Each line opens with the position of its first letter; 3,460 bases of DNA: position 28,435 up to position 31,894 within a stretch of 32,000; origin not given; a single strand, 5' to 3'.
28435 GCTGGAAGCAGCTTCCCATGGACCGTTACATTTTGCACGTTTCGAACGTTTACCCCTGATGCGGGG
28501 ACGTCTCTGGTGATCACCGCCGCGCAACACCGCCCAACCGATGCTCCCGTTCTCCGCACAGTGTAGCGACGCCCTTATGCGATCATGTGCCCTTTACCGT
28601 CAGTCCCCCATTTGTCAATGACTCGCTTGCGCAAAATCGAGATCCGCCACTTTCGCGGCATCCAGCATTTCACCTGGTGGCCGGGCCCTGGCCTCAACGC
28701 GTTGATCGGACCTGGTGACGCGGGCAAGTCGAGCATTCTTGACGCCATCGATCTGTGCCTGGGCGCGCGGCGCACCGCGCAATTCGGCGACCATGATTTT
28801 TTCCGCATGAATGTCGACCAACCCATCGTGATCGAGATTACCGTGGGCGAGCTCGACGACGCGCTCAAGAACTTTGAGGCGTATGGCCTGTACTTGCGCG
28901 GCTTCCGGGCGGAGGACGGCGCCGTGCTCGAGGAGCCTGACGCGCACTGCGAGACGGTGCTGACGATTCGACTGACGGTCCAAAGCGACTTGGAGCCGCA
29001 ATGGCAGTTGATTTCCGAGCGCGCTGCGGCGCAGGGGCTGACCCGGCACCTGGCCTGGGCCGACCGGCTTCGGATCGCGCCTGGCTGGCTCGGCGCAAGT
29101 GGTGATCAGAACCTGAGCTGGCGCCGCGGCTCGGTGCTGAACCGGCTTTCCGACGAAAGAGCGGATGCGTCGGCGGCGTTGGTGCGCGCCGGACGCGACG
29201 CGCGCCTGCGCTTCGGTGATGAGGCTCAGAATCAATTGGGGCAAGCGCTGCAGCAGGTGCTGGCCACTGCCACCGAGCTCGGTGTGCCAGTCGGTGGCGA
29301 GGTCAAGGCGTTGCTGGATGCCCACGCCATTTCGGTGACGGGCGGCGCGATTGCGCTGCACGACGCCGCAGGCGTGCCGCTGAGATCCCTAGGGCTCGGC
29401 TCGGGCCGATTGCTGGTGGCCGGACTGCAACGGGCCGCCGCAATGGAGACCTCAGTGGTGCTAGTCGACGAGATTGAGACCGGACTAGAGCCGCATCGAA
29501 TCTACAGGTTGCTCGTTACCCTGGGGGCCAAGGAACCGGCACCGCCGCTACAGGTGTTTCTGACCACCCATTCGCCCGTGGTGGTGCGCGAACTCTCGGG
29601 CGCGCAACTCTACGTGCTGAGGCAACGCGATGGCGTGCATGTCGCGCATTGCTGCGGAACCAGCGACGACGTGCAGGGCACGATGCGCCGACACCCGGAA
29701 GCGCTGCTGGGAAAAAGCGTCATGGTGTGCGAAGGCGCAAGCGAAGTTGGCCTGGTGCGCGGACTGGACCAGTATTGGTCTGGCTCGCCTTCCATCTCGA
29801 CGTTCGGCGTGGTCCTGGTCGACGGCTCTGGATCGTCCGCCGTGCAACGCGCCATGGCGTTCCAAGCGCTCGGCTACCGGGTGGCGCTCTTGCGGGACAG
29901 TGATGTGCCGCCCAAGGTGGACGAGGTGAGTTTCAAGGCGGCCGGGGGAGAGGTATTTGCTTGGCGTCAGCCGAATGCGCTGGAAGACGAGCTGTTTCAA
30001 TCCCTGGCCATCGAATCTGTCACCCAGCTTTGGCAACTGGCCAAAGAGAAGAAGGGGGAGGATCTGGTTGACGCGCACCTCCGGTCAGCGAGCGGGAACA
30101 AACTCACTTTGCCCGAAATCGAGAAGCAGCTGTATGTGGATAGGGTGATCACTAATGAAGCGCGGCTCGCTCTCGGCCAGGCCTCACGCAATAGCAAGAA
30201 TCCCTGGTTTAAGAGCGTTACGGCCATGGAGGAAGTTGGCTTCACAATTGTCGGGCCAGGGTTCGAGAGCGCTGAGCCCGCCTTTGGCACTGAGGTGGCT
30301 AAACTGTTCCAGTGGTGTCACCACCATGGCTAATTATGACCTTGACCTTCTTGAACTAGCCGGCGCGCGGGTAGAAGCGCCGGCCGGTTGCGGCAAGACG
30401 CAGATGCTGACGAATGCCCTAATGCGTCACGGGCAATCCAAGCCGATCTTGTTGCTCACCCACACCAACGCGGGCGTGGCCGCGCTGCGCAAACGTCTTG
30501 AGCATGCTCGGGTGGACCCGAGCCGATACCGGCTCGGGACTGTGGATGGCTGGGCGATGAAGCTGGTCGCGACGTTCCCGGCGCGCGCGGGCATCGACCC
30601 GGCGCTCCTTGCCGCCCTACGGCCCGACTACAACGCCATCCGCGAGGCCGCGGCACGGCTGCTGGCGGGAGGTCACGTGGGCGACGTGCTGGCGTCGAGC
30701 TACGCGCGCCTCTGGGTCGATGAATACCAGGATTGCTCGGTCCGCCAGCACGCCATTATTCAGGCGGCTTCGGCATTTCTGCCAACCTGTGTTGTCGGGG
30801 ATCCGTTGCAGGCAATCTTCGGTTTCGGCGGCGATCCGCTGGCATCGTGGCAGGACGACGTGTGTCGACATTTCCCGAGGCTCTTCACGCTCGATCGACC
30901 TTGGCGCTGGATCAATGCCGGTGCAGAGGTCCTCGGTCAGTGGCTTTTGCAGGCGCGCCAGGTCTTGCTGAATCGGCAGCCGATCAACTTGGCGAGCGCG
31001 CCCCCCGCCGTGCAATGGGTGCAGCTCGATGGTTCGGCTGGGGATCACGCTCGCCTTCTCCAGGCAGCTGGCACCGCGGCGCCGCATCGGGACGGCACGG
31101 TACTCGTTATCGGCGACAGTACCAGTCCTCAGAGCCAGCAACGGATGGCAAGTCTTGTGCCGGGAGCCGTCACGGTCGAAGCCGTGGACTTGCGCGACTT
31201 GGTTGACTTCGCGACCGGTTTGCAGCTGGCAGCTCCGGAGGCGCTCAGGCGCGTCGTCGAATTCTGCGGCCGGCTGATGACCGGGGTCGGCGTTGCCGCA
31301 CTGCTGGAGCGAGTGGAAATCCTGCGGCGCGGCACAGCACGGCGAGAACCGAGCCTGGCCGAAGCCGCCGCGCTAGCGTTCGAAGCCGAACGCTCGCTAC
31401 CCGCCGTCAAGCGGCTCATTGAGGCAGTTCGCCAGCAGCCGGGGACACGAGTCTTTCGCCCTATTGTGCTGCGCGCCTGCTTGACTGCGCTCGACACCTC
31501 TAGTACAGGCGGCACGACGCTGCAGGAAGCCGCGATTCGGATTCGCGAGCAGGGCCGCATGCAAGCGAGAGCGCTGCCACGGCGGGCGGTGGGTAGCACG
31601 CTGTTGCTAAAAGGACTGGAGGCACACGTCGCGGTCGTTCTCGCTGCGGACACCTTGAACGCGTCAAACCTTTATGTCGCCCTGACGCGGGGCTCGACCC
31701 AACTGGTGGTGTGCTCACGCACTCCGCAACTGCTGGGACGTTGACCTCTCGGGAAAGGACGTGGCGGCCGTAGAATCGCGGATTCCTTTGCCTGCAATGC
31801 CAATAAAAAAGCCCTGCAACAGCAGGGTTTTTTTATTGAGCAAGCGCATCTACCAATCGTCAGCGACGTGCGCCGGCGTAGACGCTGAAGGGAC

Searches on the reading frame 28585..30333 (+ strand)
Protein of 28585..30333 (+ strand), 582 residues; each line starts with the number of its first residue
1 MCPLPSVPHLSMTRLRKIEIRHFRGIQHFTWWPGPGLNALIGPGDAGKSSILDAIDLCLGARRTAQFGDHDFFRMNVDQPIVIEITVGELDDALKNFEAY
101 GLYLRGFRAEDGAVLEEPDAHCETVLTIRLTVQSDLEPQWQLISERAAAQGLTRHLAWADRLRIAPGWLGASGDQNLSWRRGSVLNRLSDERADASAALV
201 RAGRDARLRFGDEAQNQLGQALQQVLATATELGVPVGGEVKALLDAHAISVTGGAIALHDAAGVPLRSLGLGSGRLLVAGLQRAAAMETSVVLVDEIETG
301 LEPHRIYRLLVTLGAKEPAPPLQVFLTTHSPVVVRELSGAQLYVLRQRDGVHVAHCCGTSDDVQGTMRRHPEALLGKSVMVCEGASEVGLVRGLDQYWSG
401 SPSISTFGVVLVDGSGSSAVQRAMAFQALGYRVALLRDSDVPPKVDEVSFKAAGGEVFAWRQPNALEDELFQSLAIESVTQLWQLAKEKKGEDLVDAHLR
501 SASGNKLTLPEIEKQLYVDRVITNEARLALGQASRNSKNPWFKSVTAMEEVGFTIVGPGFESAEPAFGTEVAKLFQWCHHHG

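Call 3: search_protein_families(library=pfam, proteins=[window:28585-30333:+], max_evalue=0.1)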
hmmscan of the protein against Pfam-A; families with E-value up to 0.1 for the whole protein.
window:28585-30333:+ (582 aa): 7 families
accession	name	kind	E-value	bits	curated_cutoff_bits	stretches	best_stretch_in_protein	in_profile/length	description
PF13304.12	AAA_21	-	4.8e-40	139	27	1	37-334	1-303/304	AAA domain, putative AbiEii toxin, Type IV TA system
PF13175.12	AAA_15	-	1.2e-12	48.6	32.1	2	15-75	3-68/374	AAA ATPase domain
PF02463.25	SMC_N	-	1.8e-09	37.8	40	1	15-68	2-57/220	RecF/RecN/SMC N terminal domain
PF13476.12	AAA_23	-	1.4e-07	32.8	27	1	17-63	1-47/201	AAA domain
PF11398.14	DUF2813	-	4.1e-05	23.6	21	1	15-76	3-64/372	Protein of unknown function (DUF2813)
PF13555.12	AAA_29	-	0.0012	18.9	27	1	36-67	23-54/61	P-loop containing region of AAA domain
PF20469.4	OLD-like_TOPRIM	-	0.01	16.8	23.2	1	376-440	3-67/67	Overcoming lysogenization defect protein-like, TOPRIM domain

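Call 4: search_protein_families(library=padloc, proteins=[window:28585-30333:+], max_evalue=0.1)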
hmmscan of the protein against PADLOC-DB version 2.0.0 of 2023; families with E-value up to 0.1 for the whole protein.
window:28585-30333:+ (582 aa): 128 families (the best 25 are shown)
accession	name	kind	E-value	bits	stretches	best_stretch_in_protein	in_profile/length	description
PDLC04168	GajA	-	5.9e-224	743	1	12-580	1-569/570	-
PDLC04169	GajA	-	4.5e-133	442.8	1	155-580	2-433/434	-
PDLC04170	GajA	-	1.8e-46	156.9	1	14-496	2-493/565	-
PDLC02980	AriA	-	2.2e-27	94.8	1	37-334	1-303/304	-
PDLC00086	GajA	-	1.8e-23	81.2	2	262-485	275-506/600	AAA ATPase domain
PDLC00096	GajA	-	8.4e-18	62.4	2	263-449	258-464/630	AAA ATPase domain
PDLC00099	GajA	-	1.1e-15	55.7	2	15-93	3-87/626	AAA ATPase domain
PDLC02358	Old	-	7.9e-15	52.6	2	12-94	1-77/578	Old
PDLC02336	AbiLi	-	1.4e-14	52.4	2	263-337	223-296/340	AbiLi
PDLC00278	PtuA1|PtuA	-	2.2e-14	51.6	2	283-352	282-350/436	AAA ATPase domain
PDLC04135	mad3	-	2.3e-14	51.7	1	14-353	1-346/374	mads_3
PDLC02979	AriA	-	6.4e-14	50.5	2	15-80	3-66/373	-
PDLC00091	GajA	-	1.5e-13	48.5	2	15-76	3-67/627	AAA ATPase domain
PDLC00271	PtuA1|PtuA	-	1.8e-13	48.9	2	288-351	278-340/421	AAA ATPase domain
PDLC00080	GajA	-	3.1e-13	47.4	2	35-97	30-97/622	AAA ATPase domain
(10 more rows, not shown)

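Call 5: search_protein_families(library=ncbifam, proteins=[window:28585-30333:+], max_evalue=0.1)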
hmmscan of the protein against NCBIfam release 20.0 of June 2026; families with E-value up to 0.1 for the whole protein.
window:28585-30333:+ (582 aa): 13 families
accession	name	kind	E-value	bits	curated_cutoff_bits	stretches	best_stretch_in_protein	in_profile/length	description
NF041760.1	PtuA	equivalog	9.7e-09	34.6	500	2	290-348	378-434/524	retron Ec78 anti-phage system effector ATPase PtuA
TIGR00611.2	recf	equivalog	9.2e-08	31.6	172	1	15-65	1-51/339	DNA replication/repair protein RecF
NF047739.1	antiphage_MADS3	equivalog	2.7e-07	30.1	420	1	264-349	312-394/427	methylation-associated defense system AAA family ATPase MAD3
NF010680.0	PRK14079.1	equivalog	2e-06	27.1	386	1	14-62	2-50/349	recombination protein F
TIGR00634.1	recN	equivalog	0.0002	20.5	407.85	1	15-66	2-53/563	DNA repair protein RecN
NF003034.1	PRK03918.1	equivalog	0.00031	18.9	700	1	14-78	2-69/878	DNA double-strand break repair ATPase Rad50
NF008121.0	PRK10869.1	equivalog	0.00082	18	418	1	18-67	5-54/553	DNA repair protein RecN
NF038234.1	retron_eff_Eco8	equivalog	0.0071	15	250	0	287-337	271-328/679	retron Eco8 family effector endonuclease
TIGR02169.1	SMC_prok_A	equivalog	0.023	12.3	729.4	1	35-65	23-53/1165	chromosome segregation protein SMC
NF045780.1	TrlF_fam_ATP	equivalog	0.028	13.1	350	1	35-67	309-341/944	TrlF family AAA-like ATPase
NF041034.1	Rad50_Sulf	equivalog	0.06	11.2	1000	1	35-59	23-47/872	DNA double-strand break repair ATPase Rad50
NF008428.0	PRK11264.1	equivalog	0.096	11.9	406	0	279-315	153-189/250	L-cystine ABC transporter ATP-binding protein TcyN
NF010171.0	PRK13652.1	equivalog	0.097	11.8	476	0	275-347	145-213/277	cobalt transporter ATP-binding subunit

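Call 78: search_dna_similar(query=window:28618-30333:+, collection=plasmids, mode=protein, max_rows=25, max_evalue=1e-30)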
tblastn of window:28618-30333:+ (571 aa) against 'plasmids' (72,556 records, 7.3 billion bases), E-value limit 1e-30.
Records with a match: 294; places in all: 297; records where one place covers at least 80% of the query: 284.
Best place of each record, by identity: >=99% 2; <60% 292.
By first word of the organism name: Klebsiella 185; Providencia 22; Rhizobium 9; Citrobacter 9; Pseudomonas 7; Enterobacter 7; Agrobacterium 6; Escherichia 6; Sinorhizobium 5; Salmonella 4; and 26 more.
By predicted mobility (MOB-suite, as given by PLSDB): conjugative 180; non-mobilizable 74; mobilizable 40.
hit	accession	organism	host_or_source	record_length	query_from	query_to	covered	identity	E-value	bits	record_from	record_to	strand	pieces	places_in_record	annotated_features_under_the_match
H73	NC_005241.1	Cupriavidus necator H16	-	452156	1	571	100%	100.0%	0e+0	1113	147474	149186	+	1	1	ATP-binding protein | UvrD-helicase domain-containing protein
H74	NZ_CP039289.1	Cupriavidus necator H16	single cell,sludge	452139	1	571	100%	100.0%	0e+0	1113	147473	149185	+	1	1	ATP-binding protein | UvrD-helicase domain-containing protein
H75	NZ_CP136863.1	Methylocapsa polymorpha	Shagnum peat sample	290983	1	567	99%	54.1%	2e-170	543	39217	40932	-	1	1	AAA family ATPase | hypothetical protein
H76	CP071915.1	Ralstonia solanacearum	Pogostemon cablin,Single strain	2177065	1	569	100%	53.6%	9e-173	550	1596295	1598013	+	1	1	AAA family ATPase | UvrD-helicase domain-containing protein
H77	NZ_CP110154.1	Klebsiella pneumoniae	chicken,chicken intestinal contents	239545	1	568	99%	53.1%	1e-166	532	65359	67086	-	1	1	ATP-binding protein | UvrD-helicase domain-containing protein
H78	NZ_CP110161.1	Klebsiella pneumoniae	chicken,chicken intestinal contents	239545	1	568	99%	53.1%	1e-166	532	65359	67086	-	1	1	ATP-binding protein | UvrD-helicase domain-containing protein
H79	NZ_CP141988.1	Klebsiella pneumoniae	Homo sapiens,mid-stream urine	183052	1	568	99%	53.1%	3e-166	531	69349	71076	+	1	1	ATP-binding protein | UvrD-helicase domain-containing protein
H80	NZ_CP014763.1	Klebsiella pneumoniae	-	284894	1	568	99%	53.1%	3e-166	531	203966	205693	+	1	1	ATP-binding protein | UvrD-helicase domain-containing protein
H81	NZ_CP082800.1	Klebsiella pneumoniae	Homo sapiens,Swab from tracheostomic ...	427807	1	568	99%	53.1%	3e-166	531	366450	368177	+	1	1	ATP-binding protein | UvrD-helicase domain-containing protein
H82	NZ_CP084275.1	Caballeronia grimmiae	Leptoglossus zonatus,Cell culture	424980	1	566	99%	53.2%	7e-164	524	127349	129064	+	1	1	none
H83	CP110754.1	Klebsiella pneumoniae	Homo sapiens,blood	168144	1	568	99%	53.0%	4e-168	536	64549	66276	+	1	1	AAA family ATPase | UvrD-helicase domain-containing protein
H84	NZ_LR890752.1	Klebsiella pneumoniae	Homo sapiens,rectal swab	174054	1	568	99%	53.0%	4e-168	536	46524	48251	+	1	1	ATP-binding protein | UvrD-helicase domain-containing protein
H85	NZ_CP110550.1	Klebsiella pneumoniae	Homo sapiens,rectal swab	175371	1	568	99%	53.0%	4e-168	536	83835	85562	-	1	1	ATP-binding protein | UvrD-helicase domain-containing protein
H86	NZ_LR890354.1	Klebsiella pneumoniae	Homo sapiens,rectal swab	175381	1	568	99%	53.0%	4e-168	536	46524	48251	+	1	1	ATP-binding protein | UvrD-helicase domain-containing protein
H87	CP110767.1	Klebsiella pneumoniae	Homo sapiens,BAL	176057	1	568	99%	53.0%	4e-168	536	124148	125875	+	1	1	AAA family ATPase | UvrD-helicase domain-containing protein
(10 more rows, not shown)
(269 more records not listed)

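Call 79: get_annotated_region(hit=H76, flank=5000)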
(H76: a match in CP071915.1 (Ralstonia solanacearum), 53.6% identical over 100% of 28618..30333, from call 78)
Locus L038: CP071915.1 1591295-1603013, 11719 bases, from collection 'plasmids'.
description: Ralstonia solanacearum strain SY1 plasmid unnamed, complete sequence
organism: Ralstonia solanacearum (NCBI taxid 305)
taxonomy: Bacteria; Pseudomonadota; Betaproteobacteria; Burkholderiales; Burkholderiaceae; Ralstonia; Ralstonia solanacearum
host: -; source: Pogostemon cablin,Single strain; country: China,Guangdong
typing (MOB-suite, as given by PLSDB): non-mobilizable; replicon rep_cluster_2238; mating-pair formation MPF_T
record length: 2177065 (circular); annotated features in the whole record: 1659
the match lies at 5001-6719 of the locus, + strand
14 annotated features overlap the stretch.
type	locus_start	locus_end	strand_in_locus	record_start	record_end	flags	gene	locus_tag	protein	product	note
CDS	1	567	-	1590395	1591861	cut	-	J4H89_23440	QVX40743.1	TIGR03752 family integrating conjugative element protein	-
CDS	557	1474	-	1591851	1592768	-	-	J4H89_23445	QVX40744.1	TIGR03749 family integrating conjugative element protein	-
CDS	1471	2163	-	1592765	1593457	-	-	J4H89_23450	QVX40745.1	TIGR03746 family integrating conjugative element protein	-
CDS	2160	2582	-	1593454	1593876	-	-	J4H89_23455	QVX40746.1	TIGR03750 family conjugal transfer protein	-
CDS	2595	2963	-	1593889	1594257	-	-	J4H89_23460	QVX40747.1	TIGR03745 family integrating conjugative element membrane protein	-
CDS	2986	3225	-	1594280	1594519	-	-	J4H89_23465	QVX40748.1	TIGR03758 family integrating conjugative element protein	-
CDS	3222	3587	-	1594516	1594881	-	-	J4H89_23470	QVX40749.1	RAQPRD family integrative conjugative element protein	-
CDS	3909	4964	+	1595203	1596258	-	-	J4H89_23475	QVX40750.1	DUF3800 domain-containing protein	-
CDS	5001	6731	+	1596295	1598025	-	-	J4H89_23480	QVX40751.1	AAA family ATPase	-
CDS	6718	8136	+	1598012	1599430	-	-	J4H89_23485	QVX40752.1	UvrD-helicase domain-containing protein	-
CDS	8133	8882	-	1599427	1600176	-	-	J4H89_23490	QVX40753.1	TIGR03747 family integrating conjugative element membrane protein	-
CDS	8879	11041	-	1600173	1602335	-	traD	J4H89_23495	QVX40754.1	type IV conjugative transfer system coupling protein TraD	-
CDS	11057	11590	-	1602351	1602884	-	-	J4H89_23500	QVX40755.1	integrating conjugative element protein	-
CDS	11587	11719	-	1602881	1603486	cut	-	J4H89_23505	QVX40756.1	transglycosylase SLT domain-containing protein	-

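Call 80: get_annotated_region(hit=H80, flank=5000)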
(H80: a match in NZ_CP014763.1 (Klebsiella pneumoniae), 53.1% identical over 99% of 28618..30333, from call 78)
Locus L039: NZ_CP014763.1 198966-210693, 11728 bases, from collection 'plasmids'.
description: Klebsiella pneumoniae strain KPNIH39 plasmid pKPN-332, complete sequence
organism: Klebsiella pneumoniae (NCBI taxid 573)
taxonomy: Bacteria; Pseudomonadota; Gammaproteobacteria; Enterobacterales; Enterobacteriaceae; Klebsiella; Klebsiella pneumoniae
host: -; source: -; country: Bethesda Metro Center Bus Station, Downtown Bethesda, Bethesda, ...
typing (MOB-suite, as given by PLSDB): non-mobilizable; replicon IncFIB
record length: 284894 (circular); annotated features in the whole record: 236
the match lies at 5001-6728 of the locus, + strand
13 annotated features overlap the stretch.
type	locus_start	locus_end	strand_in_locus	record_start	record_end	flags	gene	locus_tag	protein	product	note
CDS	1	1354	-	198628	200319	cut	-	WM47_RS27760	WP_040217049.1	hypothetical protein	-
CDS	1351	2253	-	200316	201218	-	-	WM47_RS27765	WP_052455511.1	hypothetical protein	-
CDS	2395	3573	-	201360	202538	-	-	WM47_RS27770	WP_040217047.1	hypothetical protein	-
CDS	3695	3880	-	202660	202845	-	-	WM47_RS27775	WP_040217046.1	hypothetical protein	-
CDS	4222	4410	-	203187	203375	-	-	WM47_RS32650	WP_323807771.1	SEC-C metal-binding domain-containing protein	-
CDS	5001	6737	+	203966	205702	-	-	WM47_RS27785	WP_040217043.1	ATP-binding protein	-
CDS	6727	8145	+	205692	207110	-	-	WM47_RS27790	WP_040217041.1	UvrD-helicase domain-containing protein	-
CDS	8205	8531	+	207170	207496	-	-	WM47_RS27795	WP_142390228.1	hypothetical protein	-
CDS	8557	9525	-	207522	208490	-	-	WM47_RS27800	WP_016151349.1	IS5 family transposase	-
CDS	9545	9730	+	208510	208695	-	-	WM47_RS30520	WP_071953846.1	DUF2188 domain-containing protein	-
CDS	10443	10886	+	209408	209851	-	-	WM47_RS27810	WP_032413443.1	antitoxin Xre/MbcA/ParS toxin-binding domain-containing protein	-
CDS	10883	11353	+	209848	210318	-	-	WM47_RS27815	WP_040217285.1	RES family NAD+ phosphorylase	-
CDS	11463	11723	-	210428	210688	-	-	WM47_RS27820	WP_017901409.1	hypothetical protein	-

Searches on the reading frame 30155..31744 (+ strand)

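Call 3: search_protein_families(library=pfam, proteins=[window:30155-31744:+], max_evalue=0.1)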
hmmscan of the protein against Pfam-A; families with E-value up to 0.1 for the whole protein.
window:30155-31744:+ (529 aa): 5 families
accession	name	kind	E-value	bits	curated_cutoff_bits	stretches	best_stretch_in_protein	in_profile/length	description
PF00580.27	UvrD-helicase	-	2e-14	54.4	23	2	174-225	204-256/271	UvrD/REP helicase N-terminal domain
PF01443.25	Viral_helicase1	-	3.1e-07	30.9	21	0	74-138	4-55/228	Viral superfamily 1 RNA helicase core domain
PF13245.12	AAA_19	-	1.1e-05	26.1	25.1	1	73-223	16-132/134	AAA domain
PF13538.12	UvrD_C_2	-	0.039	14.3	27.4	1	486-519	11-51/52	UvrD-like helicase C-terminal domain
PF13604.12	AAA_30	-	0.044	14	27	0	73-117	23-68/191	AAA domain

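Call 4: search_protein_families(library=padloc, proteins=[window:30155-31744:+], max_evalue=0.1)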
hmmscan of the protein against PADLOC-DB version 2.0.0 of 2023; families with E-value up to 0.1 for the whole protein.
window:30155-31744:+ (529 aa): 42 families (the best 25 are shown)
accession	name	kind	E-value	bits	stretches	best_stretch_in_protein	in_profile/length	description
PDLC04173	GajB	-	3.5e-176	584.8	1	63-526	4-467/471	-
PDLC04171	GajB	-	8.4e-134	444.4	1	59-447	2-390/392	-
PDLC04172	GajB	-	4.6e-44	149.2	2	73-271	10-209/505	-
PDLC00117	GajB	-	1.4e-13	48.3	2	158-226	193-264/604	UrvD helicase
PDLC00132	GajB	-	8.5e-12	42.5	2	72-140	20-91/625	UrvD helicase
PDLC00122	GajB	-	3e-11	40.9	1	179-226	159-208/502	UrvD helicase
PDLC00127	GajB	-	4.4e-11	40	2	158-223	176-246/594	UrvD helicase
PDLC00123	GajB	-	7.8e-11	39.3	1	179-226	173-221/540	UrvD helicase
PDLC03802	RTasHel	-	9.7e-11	39.2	2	73-118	23-72/675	DRT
PDLC00112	GajB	-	1e-10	38.9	2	171-226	200-256/581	UrvD helicase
PDLC00121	GajB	-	1.3e-09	35.1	2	160-239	180-258/565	UrvD helicase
PDLC00136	GajB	-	2.5e-09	34.6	1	177-251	201-276/570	UrvD helicase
PDLC00107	GajB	-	5.1e-09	33.3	2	159-226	191-260/587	UrvD helicase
PDLC00149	GajB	-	1.6e-08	31.4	1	171-226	195-251/577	UrvD helicase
PDLC00119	GajB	-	2.5e-08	31.3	1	175-229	211-266/565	UrvD helicase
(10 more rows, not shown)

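Call 5: search_protein_families(library=ncbifam, proteins=[window:30155-31744:+], max_evalue=0.1)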
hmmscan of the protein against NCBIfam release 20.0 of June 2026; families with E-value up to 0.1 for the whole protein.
window:30155-31744:+ (529 aa): 8 families
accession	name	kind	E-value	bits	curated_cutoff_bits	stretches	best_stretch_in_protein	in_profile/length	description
TIGR00609.1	recB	equivalog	5.6e-07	28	696.05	1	174-250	363-441/1175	exodeoxyribonuclease V subunit beta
TIGR01073.1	pcrA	equivalog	3.9e-06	25.5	911.2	1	181-226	208-254/725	DNA helicase PcrA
NF008743.0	PRK11773.1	equivalog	7.3e-05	21.3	965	0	73-140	27-100/720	DNA helicase II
NF008276.0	PRK11054.1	equivalog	0.0023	16.5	543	1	158-227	410-478/684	DNA helicase IV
TIGR02784.1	addA_alphas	equivalog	0.0072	14.7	860.75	0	73-115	15-61/1138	double-strand break repair helicase AddA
NF042913.1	CyRepA1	equivalog_domain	0.0096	14.8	200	1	73-116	7-49/595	plasmid replication protein, CyRepA1 family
NF008128.0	PRK10876.1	equivalog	0.016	12.9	1697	1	171-254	366-451/1181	exodeoxyribonuclease V subunit beta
TIGR02785.1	addA_Gpos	equivalog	0.017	12.9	707.65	0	183-224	389-434/1234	helicase-exonuclease AddAB subunit AddA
